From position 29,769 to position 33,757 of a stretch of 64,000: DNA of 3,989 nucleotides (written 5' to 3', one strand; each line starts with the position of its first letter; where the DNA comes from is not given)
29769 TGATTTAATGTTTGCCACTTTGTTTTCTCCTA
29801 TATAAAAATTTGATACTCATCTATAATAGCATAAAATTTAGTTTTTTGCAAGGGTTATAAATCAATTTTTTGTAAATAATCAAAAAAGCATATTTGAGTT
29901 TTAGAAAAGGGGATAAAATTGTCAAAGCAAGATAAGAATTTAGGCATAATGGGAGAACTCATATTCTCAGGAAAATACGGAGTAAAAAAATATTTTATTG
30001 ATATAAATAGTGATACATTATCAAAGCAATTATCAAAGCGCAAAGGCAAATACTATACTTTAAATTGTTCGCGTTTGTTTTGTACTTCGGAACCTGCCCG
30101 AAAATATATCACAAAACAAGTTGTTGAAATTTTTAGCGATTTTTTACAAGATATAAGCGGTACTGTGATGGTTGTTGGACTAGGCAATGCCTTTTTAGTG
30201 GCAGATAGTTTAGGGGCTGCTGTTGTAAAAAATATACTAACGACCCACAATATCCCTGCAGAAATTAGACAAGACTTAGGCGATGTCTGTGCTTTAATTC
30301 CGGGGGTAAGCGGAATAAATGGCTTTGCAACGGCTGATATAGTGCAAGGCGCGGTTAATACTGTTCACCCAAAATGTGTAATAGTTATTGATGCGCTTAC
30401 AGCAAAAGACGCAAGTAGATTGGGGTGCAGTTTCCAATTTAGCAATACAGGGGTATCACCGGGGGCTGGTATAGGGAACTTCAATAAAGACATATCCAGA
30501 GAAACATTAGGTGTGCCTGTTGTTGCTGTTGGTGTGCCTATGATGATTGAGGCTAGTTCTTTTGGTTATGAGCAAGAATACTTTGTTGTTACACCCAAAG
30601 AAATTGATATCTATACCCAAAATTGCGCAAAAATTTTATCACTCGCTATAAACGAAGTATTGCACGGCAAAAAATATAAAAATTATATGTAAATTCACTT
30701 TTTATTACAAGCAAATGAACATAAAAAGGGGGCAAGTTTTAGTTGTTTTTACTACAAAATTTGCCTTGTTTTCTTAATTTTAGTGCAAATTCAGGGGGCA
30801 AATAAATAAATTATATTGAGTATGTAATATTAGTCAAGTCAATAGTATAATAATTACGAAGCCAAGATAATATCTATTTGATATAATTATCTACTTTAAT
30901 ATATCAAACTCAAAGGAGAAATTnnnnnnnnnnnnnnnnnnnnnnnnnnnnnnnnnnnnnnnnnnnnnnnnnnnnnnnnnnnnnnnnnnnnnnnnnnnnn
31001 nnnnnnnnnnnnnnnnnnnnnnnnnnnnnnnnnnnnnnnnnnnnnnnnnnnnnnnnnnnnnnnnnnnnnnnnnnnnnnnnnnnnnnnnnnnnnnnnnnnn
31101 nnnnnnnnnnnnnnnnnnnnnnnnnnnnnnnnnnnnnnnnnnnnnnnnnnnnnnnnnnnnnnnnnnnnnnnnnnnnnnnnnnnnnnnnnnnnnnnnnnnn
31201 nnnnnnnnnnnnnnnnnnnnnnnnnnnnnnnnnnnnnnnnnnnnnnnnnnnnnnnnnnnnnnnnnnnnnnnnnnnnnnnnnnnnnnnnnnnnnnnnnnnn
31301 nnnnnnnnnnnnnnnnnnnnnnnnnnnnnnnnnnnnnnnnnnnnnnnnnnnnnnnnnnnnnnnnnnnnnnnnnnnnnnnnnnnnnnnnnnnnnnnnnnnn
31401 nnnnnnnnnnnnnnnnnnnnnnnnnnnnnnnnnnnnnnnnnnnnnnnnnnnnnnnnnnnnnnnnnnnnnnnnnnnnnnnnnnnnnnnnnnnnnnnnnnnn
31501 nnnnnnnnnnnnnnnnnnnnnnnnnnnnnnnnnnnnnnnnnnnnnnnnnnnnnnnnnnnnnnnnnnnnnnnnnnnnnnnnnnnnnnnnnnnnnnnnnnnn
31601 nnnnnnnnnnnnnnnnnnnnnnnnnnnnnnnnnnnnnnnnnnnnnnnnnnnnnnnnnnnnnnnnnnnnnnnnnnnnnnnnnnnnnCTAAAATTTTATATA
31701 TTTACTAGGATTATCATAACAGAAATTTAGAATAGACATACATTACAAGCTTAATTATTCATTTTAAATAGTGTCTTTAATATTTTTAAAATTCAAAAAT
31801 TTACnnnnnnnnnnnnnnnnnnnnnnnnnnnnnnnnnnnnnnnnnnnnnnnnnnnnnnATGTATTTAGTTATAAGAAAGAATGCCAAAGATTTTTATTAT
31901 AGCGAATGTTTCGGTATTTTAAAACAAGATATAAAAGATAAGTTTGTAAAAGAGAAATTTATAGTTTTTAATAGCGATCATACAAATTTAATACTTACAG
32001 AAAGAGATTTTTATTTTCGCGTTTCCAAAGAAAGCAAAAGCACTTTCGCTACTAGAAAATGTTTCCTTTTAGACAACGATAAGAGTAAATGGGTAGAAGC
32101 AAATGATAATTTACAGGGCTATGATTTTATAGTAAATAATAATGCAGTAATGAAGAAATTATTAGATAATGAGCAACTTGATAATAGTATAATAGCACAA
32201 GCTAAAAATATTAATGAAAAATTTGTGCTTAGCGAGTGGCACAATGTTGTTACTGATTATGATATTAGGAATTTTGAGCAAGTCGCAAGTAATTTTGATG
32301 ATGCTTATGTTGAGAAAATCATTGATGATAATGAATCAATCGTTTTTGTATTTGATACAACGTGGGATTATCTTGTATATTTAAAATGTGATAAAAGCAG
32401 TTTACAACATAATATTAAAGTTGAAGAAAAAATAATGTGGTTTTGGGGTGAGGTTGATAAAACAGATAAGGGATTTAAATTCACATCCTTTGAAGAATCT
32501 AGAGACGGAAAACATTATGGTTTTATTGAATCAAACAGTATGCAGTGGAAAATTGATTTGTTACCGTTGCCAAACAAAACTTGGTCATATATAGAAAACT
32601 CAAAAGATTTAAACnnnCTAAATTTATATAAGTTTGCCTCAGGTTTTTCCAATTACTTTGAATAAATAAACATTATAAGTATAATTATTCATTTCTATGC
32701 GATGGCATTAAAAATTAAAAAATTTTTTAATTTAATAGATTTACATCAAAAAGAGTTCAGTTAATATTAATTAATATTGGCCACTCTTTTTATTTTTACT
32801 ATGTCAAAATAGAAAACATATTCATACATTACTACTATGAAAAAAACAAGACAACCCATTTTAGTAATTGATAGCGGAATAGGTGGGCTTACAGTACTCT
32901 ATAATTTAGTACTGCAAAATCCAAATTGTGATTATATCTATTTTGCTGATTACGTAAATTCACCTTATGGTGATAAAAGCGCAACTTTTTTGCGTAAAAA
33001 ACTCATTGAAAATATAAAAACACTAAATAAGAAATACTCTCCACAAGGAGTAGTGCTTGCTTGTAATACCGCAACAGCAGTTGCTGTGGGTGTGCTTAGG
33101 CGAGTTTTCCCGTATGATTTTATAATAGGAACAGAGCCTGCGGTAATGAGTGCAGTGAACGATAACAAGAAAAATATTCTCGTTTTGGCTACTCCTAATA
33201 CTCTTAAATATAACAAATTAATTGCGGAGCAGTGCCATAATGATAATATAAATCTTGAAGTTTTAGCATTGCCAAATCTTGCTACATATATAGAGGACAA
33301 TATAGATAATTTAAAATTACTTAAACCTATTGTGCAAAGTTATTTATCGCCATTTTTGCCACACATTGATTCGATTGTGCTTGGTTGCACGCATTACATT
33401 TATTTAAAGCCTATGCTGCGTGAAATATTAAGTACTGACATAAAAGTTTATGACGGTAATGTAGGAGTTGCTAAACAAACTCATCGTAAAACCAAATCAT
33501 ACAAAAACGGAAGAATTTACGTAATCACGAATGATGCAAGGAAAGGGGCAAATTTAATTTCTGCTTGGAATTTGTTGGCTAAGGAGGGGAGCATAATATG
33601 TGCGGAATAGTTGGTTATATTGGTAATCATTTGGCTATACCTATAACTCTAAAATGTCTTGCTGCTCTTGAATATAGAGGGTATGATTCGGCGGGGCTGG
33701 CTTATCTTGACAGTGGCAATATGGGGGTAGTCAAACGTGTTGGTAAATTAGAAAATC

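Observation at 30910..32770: An AT-rich tandem pair of unknown paralogues has near-identical ends, a diverged core and an orphan third leader copy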

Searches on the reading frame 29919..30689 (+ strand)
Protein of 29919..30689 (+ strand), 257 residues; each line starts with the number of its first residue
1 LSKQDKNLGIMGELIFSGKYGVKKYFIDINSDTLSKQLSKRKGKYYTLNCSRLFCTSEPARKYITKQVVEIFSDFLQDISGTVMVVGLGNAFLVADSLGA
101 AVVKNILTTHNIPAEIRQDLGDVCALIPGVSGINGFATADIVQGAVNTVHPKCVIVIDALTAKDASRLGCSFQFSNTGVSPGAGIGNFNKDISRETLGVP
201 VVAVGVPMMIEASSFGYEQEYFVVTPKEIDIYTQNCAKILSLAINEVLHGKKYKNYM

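Call 92: search_protein_families(library=ncbifam, proteins=[window:29919-30689:+], max_evalue=0.00001)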
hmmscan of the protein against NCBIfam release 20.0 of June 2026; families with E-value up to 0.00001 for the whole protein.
window:29919-30689:+ (257 aa): 1 family
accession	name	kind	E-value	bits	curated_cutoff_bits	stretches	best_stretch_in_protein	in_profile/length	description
TIGR01441.2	GPR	equivalog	8.1e-61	205.7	120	1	22-214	33-230/306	GPR endopeptidase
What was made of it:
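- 29919..30692 (+): gpr (spore germination protease), the upstream flank of the locus. TIGR01441 GPR, 8e-61 (call 92).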

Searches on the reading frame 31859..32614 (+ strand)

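Call 5: search_protein_families(library=pfam, proteins=[window:31859-32614:+], max_evalue=1)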
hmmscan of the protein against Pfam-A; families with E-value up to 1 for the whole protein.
window:31859-32614:+ (252 aa): 1 family
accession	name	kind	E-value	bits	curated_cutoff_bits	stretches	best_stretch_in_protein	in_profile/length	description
PF20290.3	MC4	-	0.094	13.5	28.1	1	74-139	5-67/133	ABC-three component (ABC-3C) system Middle Component 4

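Call 6: search_protein_families(library=ncbifam, proteins=[window:31859-32614:+], max_evalue=1)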
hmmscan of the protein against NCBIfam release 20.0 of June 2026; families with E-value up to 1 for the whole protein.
window:31859-32614:+ (252 aa): 0 families

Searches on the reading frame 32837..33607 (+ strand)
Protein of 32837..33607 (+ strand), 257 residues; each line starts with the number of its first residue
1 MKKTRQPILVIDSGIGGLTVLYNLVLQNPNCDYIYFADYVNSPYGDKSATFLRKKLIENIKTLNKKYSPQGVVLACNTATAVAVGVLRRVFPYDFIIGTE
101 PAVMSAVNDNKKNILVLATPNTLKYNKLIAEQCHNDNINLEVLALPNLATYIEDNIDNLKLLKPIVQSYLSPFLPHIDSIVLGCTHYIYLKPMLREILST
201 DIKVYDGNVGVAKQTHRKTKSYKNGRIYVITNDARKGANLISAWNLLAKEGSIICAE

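Call 92: search_protein_families(library=ncbifam, proteins=[window:32837-33607:+], max_evalue=0.00001)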
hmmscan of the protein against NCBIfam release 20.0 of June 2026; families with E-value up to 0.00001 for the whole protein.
window:32837-33607:+ (257 aa): 3 families
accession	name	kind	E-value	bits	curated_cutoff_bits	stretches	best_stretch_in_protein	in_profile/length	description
TIGR00067.1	glut_race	equivalog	3.2e-51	174.1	146.65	1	8-219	1-215/251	glutamate racemase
NF002035.0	PRK00865.1-3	equivalog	9.5e-35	120.5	328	1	5-208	3-208/267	glutamate racemase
NF002034.1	PRK00865.1-1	equivalog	1.2e-29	103.4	408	1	8-217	1-214/260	glutamate racemase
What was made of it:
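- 32837..33610 (+): murI (glutamate racemase), the downstream flank. TIGR00067, 3e-51 (call 92).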
